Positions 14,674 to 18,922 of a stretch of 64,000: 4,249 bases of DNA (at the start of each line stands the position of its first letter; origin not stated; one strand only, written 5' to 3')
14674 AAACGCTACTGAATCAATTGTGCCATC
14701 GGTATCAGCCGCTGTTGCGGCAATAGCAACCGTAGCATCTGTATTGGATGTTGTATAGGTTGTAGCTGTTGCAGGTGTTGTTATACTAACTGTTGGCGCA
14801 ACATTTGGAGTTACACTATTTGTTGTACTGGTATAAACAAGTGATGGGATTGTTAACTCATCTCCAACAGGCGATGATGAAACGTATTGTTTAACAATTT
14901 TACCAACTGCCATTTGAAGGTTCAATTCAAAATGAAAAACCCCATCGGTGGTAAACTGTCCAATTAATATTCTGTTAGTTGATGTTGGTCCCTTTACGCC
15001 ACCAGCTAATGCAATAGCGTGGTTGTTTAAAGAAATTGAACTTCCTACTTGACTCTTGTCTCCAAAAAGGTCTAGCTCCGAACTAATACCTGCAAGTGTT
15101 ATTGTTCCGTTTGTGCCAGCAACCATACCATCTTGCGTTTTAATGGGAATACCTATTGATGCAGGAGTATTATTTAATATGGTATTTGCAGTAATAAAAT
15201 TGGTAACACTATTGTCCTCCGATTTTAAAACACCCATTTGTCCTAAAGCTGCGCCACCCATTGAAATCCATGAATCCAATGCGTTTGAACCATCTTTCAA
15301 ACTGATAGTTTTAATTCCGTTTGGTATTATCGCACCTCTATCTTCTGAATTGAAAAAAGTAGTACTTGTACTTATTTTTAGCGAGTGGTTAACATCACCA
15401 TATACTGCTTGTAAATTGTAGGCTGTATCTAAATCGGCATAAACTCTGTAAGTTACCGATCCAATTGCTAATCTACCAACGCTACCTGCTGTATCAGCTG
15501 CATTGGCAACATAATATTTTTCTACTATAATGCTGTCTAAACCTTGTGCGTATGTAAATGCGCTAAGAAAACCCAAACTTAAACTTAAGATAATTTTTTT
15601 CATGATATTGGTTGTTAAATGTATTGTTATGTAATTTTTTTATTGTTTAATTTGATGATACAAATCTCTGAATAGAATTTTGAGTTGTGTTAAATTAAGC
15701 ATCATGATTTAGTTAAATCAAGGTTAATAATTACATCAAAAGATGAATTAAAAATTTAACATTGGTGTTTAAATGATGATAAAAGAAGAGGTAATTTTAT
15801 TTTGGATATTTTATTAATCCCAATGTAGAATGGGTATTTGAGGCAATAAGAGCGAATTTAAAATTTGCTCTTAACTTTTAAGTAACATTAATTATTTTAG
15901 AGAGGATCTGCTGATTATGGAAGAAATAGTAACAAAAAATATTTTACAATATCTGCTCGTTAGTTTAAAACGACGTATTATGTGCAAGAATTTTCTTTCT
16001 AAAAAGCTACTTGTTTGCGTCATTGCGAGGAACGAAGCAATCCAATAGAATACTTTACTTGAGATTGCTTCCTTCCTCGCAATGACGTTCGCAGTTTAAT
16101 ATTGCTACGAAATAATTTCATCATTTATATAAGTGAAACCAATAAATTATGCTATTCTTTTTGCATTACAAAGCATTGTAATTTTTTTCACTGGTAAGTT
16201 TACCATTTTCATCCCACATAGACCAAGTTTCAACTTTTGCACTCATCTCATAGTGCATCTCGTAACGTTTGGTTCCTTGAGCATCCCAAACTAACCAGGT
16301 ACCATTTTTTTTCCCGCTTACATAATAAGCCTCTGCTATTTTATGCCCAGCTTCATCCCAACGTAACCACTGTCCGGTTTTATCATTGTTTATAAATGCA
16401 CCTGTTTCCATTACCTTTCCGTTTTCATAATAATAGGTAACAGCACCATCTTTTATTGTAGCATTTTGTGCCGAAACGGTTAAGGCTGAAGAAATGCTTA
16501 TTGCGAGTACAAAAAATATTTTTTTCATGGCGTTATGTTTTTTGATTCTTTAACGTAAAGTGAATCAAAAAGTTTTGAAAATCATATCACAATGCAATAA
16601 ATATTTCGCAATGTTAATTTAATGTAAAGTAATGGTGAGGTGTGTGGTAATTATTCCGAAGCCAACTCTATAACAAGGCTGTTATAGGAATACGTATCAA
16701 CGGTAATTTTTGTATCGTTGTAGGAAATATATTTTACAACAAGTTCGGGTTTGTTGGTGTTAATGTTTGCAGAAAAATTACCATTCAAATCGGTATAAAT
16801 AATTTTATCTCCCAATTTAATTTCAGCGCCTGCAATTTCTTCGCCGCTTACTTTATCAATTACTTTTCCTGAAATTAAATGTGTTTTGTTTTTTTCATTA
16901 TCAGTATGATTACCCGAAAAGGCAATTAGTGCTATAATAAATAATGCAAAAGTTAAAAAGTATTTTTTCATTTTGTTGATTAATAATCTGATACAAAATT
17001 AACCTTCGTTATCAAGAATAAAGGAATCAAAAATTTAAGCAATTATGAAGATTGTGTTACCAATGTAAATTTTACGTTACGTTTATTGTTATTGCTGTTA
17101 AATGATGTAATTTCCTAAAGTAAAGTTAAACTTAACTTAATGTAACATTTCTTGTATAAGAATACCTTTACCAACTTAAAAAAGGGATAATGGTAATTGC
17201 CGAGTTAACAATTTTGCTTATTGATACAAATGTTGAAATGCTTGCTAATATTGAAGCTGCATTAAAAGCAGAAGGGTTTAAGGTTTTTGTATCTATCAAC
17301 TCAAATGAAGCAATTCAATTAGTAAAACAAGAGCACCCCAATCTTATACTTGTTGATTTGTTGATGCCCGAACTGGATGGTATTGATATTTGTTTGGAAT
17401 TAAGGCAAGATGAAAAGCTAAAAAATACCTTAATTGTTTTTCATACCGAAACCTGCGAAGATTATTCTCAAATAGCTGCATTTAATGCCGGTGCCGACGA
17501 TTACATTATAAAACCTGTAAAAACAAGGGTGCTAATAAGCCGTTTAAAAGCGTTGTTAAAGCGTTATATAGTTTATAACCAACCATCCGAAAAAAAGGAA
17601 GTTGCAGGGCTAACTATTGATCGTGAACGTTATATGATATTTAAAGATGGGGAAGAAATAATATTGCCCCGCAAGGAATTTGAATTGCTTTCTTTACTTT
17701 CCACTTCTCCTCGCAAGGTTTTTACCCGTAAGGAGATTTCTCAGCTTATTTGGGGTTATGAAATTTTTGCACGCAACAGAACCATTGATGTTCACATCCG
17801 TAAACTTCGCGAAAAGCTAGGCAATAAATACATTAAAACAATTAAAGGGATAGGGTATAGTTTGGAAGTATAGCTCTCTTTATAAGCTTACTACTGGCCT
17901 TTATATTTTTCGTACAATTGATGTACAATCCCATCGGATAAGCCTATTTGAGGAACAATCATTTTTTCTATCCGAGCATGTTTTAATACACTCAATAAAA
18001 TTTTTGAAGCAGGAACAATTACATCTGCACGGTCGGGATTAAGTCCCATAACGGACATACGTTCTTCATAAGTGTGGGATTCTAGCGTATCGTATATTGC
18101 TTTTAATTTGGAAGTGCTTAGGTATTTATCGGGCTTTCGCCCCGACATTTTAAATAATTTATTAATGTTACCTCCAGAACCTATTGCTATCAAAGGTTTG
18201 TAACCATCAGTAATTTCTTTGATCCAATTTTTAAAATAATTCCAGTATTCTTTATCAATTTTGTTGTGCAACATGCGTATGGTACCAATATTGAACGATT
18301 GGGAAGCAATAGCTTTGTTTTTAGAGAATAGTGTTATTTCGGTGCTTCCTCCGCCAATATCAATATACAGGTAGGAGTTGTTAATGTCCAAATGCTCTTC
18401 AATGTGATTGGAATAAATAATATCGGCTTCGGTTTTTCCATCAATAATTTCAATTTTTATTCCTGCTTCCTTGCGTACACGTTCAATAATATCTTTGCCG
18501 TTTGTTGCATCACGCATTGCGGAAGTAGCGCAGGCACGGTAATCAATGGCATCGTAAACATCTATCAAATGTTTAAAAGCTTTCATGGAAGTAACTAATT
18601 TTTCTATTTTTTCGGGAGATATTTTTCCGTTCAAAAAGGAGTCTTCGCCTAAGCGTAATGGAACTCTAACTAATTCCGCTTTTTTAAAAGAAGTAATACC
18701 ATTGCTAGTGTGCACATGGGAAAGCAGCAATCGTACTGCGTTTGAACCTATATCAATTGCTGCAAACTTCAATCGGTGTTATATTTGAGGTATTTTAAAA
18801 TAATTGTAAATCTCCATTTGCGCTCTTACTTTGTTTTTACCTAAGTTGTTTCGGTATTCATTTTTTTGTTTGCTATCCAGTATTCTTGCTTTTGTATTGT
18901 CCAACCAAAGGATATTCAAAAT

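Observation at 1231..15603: TonB-receptor cluster built around four paralogs of an unnamed ~240-aa secreted domain, three with T9SS tails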

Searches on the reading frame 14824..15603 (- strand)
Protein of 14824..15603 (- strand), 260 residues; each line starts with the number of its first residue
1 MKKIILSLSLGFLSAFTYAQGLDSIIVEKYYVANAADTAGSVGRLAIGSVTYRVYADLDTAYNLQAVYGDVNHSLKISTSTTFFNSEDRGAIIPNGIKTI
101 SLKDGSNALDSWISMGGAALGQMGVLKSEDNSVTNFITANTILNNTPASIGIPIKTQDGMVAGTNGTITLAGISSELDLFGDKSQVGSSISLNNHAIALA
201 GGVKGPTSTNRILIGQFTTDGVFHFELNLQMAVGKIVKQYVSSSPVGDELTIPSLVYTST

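Call 10: search_solved_structures(query=A1, max_evalue=10)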
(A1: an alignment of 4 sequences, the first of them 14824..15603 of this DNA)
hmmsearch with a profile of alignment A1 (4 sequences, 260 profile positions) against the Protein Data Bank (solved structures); distinct sequences matched with E-value up to 10: 0.

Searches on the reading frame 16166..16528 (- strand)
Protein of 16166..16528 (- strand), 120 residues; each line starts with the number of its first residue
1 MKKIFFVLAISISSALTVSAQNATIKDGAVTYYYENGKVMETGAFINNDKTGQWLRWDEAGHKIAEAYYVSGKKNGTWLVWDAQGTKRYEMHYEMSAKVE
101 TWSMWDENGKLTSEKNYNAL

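Call 19: search_protein_families(library=pfam, proteins=[window:16166-16528:-], max_evalue=0.001)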
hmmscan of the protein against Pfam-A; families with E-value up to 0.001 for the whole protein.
window:16166-16528:- (120 aa): 1 family
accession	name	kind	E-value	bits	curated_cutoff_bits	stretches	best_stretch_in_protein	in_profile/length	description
PF07661.19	MORN_2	-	1.4e-14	52.9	29.6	0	26-47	1-22/22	MORN repeat variant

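Call 34: search_protein_families(library=ncbifam, proteins=[window:16166-16528:-], max_evalue=0.00001)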
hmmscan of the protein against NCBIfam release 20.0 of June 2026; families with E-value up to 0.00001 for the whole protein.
window:16166-16528:- (120 aa): 1 family
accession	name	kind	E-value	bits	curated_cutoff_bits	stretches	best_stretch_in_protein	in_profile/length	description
NF033566.1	adhes_LIC20035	equivalog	2.2e-06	26.8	250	1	26-118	164-261/434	LIC20035 family adhesin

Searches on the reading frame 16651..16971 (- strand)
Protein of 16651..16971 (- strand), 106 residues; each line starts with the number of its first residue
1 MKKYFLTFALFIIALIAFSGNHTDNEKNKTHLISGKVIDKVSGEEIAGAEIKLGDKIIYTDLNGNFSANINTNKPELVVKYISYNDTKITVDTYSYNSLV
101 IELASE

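Call 19: search_protein_families(library=pfam, proteins=[window:16651-16971:-], max_evalue=0.001)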
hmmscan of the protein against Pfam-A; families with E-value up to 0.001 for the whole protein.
window:16651-16971:- (106 aa): 2 families
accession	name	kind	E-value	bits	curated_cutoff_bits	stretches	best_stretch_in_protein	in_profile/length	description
PF13715.12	CarbopepD_reg_2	-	1.9e-10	41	32.2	1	33-103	1-76/88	CarboxypepD_reg-like domain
PF23591.1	CILP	-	0.00089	19.7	27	0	29-85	3-60/90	Cartilage intermediate layer protein 1-like domain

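Call 34: search_protein_families(library=ncbifam, proteins=[window:16651-16971:-], max_evalue=0.00001)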
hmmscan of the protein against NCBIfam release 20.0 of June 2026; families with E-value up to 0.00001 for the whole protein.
window:16651-16971:- (106 aa): 0 families

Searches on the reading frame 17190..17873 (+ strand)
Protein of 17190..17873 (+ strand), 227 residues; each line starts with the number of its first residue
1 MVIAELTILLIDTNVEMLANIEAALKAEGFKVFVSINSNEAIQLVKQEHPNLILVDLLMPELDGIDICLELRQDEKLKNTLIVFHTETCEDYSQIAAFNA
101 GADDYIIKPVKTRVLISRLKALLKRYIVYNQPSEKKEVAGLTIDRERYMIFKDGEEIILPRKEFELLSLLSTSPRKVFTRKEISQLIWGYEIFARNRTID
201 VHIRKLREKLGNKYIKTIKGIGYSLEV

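Call 19: search_protein_families(library=pfam, proteins=[window:17190-17873:+], max_evalue=0.001)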
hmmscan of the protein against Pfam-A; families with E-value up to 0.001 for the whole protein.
window:17190-17873:+ (227 aa): 3 families
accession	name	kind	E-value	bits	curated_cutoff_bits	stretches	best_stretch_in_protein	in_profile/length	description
PF00486.34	Trans_reg_C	-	1.2e-22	80.2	26.2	1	154-225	1-77/77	Transcriptional regulatory protein, C terminal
PF00072.30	Response_reg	-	5.8e-22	78.4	30.2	1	8-119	1-110/111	Response regulator receiver domain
PF23198.2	PDE8A_N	-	2.8e-05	24.5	29.6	1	23-124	28-133/147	PDE8A-like, N-terminal domain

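Call 34: search_protein_families(library=ncbifam, proteins=[window:17190-17873:+], max_evalue=0.00001)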
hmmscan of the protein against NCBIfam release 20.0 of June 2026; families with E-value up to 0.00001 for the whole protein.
window:17190-17873:+ (227 aa): 85 families (the best 25 are shown)
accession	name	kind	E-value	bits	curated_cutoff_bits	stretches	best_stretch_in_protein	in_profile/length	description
TIGR02154.1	PhoB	equivalog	4e-49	166.9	296.2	1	7-225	4-225/226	phosphate regulon transcriptional regulator PhoB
NF053854.1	RespRegPhoBBctds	equivalog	4.8e-49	166.7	270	1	8-225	1-224/225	two-component system response regulator PhoB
NF040534.1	resp_reg_YycF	equivalog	9.5e-47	159.2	340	1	8-225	3-227/231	response regulator YycF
NF040689.1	MtrAB_MtrA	equivalog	3.1e-45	154.2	300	1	8-224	1-217/219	MtrAB system response regulator MtrA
NF033117.2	vanR_ACDEGLN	exception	1.4e-42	145.8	350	1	8-226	1-226/226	VanR-ABDEGLN family response regulator transcription factor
NF033120.0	vanR_FM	exception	4.3e-42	144.3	460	1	5-225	3-229/231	vancomycin resistance response regulator transcription factor, VanR-F/VanR-M family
NF045944.1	ResRegRpaBCyano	equivalog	1.3e-41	142.5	330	1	10-225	2-227/229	response regulator transcription factor RpaB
NF041733.1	resp_reg_CseB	equivalog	4.1e-41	140.8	350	1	8-226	3-227/228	two-component system response regulator CseB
NF008296.0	PRK11083.1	equivalog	2.2e-38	131.9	273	1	6-226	4-226/228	two-component system response regulator CreB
NF000402.1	vanR-B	exception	1.5e-37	129.2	480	1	6-226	3-217/219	vancomycin resistance response regulator transcription factor VanR-B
NF007982.1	PRK10710.1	equivalog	4.1e-37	128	380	1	7-226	9-228/235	envelope stress response regulator BaeR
NF045914.1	RespRegNblR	equivalog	2.1e-36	125.7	300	1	6-225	7-225/228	response regulator transcription factor NblR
TIGR01387.1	cztR_silR_copR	subfamily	7e-36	123.9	279.2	1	8-225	1-218/218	heavy metal response regulator transcription factor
NF007005.1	PRK09468.1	equivalog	3.4e-35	121.6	331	1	7-224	5-230/237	osmolarity response regulator transcription factor OmpR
NF007928.2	PRK10643.1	equivalog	6.1e-34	117.5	330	1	7-225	2-216/216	two-component system response regulator PmrA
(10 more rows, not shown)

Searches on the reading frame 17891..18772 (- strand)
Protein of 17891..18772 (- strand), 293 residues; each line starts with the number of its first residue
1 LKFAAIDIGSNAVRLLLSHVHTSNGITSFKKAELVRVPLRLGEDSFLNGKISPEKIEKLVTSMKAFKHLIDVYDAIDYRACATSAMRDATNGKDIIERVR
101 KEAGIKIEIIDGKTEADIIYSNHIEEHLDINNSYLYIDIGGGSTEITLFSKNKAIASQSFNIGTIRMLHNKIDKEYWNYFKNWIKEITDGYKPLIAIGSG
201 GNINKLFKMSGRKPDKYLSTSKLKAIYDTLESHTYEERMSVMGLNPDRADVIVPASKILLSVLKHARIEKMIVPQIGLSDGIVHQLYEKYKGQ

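Call 19: search_protein_families(library=pfam, proteins=[window:17891-18772:-], max_evalue=0.001)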
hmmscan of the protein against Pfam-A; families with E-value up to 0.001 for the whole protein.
window:17891-18772:- (293 aa): 2 families
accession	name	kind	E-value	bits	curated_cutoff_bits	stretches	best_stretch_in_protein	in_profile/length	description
PF02541.22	Ppx-GppA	-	1.7e-43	149.6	27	1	39-286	20-281/285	Ppx/GppA phosphatase family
PF06277.17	EutA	-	0.00064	19.2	27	0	132-196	143-206/475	Ethanolamine utilisation protein EutA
